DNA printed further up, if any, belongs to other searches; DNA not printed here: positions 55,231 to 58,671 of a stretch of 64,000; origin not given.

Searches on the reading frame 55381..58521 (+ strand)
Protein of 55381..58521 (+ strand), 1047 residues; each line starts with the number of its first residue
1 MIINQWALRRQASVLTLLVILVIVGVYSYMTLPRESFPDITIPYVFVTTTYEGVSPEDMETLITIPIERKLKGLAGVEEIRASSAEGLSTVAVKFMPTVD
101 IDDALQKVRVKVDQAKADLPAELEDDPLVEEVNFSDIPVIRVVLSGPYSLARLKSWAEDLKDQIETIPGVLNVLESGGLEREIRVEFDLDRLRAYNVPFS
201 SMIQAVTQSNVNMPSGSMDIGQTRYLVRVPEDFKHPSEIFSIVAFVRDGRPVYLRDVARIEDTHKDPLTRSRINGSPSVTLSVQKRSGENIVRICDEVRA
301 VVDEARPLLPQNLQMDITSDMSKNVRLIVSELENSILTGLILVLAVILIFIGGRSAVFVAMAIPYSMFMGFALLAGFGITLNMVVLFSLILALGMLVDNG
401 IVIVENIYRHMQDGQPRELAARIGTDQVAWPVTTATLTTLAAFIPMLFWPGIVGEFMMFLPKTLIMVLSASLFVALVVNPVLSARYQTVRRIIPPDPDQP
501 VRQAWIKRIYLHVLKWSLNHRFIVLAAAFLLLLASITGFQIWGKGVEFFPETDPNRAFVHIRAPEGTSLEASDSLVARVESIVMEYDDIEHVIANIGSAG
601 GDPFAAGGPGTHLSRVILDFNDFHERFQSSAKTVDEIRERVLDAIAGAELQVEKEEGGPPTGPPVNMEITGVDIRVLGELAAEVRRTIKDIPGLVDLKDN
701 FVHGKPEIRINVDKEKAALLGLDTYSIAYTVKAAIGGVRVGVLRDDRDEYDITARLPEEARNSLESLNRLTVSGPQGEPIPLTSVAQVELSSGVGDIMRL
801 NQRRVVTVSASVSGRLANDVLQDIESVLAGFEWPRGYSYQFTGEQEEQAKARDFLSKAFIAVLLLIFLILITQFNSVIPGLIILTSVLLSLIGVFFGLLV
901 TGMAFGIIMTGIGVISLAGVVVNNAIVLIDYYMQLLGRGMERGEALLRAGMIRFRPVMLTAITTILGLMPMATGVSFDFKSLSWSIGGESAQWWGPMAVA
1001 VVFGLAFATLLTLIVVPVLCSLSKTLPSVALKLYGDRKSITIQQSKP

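Call 41: search_protein_families(library=pfam, proteins=[window:55381-58521:+], max_evalue=0.00001)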
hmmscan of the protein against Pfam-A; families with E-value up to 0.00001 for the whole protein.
window:55381-58521:+ (1047 aa): 2 families
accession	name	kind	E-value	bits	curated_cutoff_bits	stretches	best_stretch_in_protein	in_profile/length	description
PF00873.25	ACR_tran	-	3e-209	697.7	28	1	5-1019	3-1016/1021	AcrB/AcrD/AcrF family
PF03176.21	MMPL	-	3e-07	30.1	20.5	0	295-449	107-268/333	MMPL family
